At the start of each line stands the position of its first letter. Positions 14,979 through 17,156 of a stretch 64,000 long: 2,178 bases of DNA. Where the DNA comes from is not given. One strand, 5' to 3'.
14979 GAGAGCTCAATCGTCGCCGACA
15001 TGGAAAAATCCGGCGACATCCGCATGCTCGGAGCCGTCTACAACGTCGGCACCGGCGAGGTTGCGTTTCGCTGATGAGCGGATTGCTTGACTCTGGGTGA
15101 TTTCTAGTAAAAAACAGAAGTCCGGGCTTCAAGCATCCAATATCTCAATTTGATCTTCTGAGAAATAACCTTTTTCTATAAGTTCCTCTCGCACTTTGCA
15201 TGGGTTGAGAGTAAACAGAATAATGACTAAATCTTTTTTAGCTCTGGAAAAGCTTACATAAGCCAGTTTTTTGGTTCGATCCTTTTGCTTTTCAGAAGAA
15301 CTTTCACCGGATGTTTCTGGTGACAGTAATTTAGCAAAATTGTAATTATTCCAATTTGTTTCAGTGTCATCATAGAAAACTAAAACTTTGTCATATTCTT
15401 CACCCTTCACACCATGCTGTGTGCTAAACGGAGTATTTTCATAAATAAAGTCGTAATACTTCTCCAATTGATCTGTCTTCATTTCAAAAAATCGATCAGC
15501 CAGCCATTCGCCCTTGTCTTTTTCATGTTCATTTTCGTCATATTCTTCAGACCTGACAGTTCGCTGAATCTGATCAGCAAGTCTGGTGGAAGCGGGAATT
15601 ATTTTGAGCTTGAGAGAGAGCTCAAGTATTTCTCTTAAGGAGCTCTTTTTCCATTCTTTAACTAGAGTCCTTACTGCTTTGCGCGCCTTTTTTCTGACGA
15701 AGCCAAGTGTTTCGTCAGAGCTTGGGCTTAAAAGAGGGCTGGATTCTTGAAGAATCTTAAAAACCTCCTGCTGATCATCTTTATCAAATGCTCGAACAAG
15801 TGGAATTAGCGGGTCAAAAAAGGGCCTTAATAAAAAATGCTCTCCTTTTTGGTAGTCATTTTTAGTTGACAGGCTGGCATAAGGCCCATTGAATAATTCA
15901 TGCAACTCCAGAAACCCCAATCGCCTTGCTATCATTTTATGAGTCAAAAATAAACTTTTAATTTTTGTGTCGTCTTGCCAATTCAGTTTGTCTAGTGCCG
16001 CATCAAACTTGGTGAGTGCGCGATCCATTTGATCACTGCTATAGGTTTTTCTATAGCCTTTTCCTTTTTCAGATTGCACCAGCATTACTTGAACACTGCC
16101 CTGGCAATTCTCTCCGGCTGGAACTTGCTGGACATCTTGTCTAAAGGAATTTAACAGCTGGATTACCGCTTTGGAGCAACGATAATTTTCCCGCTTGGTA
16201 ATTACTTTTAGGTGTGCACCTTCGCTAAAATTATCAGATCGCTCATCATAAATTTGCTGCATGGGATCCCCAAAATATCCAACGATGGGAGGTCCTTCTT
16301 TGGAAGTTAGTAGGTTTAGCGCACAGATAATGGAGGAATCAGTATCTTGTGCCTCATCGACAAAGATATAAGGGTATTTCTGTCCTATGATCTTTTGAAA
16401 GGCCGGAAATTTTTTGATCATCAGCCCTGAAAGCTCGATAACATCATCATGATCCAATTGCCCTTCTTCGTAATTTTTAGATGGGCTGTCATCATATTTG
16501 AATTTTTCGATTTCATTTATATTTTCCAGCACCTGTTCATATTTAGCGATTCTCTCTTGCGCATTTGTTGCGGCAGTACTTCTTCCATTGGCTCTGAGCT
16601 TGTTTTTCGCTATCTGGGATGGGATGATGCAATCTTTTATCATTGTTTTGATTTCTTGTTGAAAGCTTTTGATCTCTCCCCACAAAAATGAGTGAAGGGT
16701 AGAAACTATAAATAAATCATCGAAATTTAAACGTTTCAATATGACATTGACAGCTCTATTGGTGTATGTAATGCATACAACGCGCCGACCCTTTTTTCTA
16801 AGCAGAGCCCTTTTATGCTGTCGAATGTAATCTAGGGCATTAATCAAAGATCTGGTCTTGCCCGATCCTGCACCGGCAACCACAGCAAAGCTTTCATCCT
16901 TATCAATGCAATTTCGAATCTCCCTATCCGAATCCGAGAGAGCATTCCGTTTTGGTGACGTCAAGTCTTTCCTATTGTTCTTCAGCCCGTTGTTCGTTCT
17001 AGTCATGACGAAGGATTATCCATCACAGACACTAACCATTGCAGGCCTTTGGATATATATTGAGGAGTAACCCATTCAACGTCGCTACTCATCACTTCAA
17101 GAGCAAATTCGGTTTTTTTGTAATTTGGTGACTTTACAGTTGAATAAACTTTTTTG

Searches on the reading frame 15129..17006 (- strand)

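Call 35: search_protein_families(library=pfam, proteins=[window:15129-17006:-], max_evalue=0.01)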
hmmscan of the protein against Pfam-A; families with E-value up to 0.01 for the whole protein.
window:15129-17006:- (625 aa): 8 families
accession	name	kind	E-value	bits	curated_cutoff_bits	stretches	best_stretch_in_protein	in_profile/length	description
PF00580.27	UvrD-helicase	-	9.1e-19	68.6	23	1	37-254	13-254/271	UvrD/REP helicase N-terminal domain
PF01443.25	Viral_helicase1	-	1.1e-13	52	21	1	187-294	37-144/228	Viral superfamily 1 RNA helicase core domain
PF13245.12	AAA_19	-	8.9e-12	45.8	25.1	1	37-253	11-131/134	AAA domain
PF13361.12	UvrD_C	-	2.3e-06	27.7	25.6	1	476-597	237-347/350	UvrD-like helicase C-terminal domain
PF13086.12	AAA_11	-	0.00022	21.5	27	1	26-166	6-144/257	AAA domain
PF13538.12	UvrD_C_2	-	0.0033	17.7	27.4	0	575-596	31-52/52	UvrD-like helicase C-terminal domain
PF10918.13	DUF2718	-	0.0079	17.1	25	0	77-169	2-102/129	Protein of unknown function (DUF2718)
PF13604.12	AAA_30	-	0.0081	16.4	27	0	36-109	17-80/191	AAA domain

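Call 43: search_protein_families(library=padloc, proteins=[window:15129-17006:-], max_evalue=0.001)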
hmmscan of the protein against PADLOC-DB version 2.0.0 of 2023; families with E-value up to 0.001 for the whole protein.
window:15129-17006:- (625 aa): 48 families (the best 25 are shown)
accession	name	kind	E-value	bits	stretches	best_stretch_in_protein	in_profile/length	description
PDLC00143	GajB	-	4.4e-168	558.7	1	23-623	9-630/632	UrvD helicase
PDLC00135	GajB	-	6.2e-151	502.2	2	22-375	5-337/603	UrvD helicase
PDLC00111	GajB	-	3.7e-144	479.8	1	20-623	6-624/625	UrvD helicase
PDLC00113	GajB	-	3.2e-108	360.8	1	16-601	6-555/579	UrvD helicase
PDLC00128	GajB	-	1.1e-83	280.1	2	147-599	195-663/685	UrvD helicase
PDLC00125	GajB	-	3.1e-78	262.2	3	163-482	179-499/669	UrvD helicase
PDLC00137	GajB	-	2e-67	226.5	2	155-602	208-668/679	UrvD helicase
PDLC00115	GajB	-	2.7e-54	182.8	2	152-375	16-239/537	UrvD helicase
PDLC00119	GajB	-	1.8e-50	170.5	3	138-313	149-323/565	UrvD helicase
PDLC00109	GajB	-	3.9e-50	168.9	1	37-562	6-504/647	UrvD helicase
PDLC00127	GajB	-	1.4e-33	114.3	2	27-300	10-301/594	UrvD helicase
PDLC03802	RTasHel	-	4.9e-31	106.3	1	29-305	12-288/675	DRT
PDLC00131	GajB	-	8.3e-28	95.7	2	130-595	165-623/647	UrvD helicase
PDLC00117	GajB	-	4.4e-27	92.8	1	27-315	17-329/604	UrvD helicase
PDLC00132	GajB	-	4.9e-27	92.8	1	22-314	3-323/625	UrvD helicase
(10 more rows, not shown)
